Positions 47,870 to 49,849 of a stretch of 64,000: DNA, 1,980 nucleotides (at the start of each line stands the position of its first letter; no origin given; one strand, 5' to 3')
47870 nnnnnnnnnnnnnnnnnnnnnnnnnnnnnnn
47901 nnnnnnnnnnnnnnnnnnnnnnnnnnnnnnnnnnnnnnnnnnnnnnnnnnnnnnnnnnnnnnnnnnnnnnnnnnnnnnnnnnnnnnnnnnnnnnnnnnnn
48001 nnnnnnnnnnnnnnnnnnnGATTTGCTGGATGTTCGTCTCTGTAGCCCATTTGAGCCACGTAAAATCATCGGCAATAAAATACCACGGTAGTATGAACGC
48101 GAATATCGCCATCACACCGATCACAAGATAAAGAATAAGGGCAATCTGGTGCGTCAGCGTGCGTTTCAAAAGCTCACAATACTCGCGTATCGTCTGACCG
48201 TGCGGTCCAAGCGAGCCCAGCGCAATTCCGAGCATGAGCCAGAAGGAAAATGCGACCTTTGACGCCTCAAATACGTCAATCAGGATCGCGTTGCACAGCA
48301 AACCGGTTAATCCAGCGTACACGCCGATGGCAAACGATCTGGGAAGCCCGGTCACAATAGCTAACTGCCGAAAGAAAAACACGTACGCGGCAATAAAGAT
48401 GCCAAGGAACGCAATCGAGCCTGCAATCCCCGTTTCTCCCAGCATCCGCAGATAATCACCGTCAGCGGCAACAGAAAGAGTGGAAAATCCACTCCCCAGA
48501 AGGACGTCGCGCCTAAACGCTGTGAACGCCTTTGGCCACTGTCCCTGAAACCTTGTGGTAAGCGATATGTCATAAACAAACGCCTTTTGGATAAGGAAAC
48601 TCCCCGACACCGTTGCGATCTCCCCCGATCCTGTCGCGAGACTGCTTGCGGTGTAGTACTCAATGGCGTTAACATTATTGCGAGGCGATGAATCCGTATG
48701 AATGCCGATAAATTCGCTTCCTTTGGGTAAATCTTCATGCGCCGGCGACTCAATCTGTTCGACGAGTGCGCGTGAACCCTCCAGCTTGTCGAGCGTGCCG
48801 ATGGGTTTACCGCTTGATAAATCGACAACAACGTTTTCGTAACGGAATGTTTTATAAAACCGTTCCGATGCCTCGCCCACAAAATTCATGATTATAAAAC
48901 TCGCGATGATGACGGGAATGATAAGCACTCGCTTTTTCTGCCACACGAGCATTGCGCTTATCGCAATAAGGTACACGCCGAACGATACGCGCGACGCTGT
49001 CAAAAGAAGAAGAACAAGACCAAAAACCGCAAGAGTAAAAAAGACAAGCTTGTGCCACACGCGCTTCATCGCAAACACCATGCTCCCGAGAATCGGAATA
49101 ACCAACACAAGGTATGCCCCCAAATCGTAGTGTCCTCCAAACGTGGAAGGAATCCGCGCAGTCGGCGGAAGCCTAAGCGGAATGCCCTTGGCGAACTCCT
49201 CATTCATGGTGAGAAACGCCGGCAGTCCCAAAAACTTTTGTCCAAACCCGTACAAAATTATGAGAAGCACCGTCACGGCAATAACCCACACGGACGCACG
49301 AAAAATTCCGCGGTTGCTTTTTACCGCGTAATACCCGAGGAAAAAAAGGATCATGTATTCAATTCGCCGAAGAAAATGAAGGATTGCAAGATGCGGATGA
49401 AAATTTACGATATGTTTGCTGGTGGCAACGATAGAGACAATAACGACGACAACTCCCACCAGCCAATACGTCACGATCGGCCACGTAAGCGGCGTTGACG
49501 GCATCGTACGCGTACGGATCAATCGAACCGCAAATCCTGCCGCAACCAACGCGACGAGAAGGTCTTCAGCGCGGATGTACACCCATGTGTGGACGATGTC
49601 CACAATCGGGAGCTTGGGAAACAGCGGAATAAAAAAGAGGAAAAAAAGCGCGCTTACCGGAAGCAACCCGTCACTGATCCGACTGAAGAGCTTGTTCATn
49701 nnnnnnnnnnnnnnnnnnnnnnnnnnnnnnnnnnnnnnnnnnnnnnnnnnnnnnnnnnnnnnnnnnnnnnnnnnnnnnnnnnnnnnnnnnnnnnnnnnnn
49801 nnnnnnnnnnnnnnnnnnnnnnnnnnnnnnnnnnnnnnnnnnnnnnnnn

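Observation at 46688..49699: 1003-aa fusion of an O-antigen-ligase-like (Wzy_C) module with a second large polytopic domain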

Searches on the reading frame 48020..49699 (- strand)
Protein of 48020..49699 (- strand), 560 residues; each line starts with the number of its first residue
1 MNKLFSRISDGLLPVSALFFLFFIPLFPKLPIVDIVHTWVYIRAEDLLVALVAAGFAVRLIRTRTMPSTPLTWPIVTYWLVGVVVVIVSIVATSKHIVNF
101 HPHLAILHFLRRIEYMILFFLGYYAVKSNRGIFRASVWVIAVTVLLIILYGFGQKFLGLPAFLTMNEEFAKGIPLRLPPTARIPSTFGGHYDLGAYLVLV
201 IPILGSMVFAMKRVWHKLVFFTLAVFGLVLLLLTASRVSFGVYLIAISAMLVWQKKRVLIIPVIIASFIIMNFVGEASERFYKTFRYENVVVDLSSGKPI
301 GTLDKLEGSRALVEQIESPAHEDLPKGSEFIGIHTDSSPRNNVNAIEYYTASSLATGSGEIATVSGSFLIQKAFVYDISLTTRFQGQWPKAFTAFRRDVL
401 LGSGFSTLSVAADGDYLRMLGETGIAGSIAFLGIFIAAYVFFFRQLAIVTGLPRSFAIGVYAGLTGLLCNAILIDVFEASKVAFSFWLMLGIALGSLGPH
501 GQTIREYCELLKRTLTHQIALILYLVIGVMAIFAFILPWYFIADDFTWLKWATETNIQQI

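Call 9: search_protein_families(library=pfam, proteins=[window:48020-49699:-], max_evalue=10)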
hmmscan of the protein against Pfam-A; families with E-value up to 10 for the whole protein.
window:48020-49699:- (560 aa): 1 family
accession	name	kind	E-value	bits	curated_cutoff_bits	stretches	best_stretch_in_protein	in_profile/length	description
PF04932.20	Wzy_C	-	0.0028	17.9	31.7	1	223-431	2-148/149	O-Antigen ligase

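Call 78: search_solved_structures(query=A4, max_evalue=10, show_alignments=3)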
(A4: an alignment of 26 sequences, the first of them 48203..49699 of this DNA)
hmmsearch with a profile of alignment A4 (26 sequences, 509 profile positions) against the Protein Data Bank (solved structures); distinct sequences matched with E-value up to 10: 0.
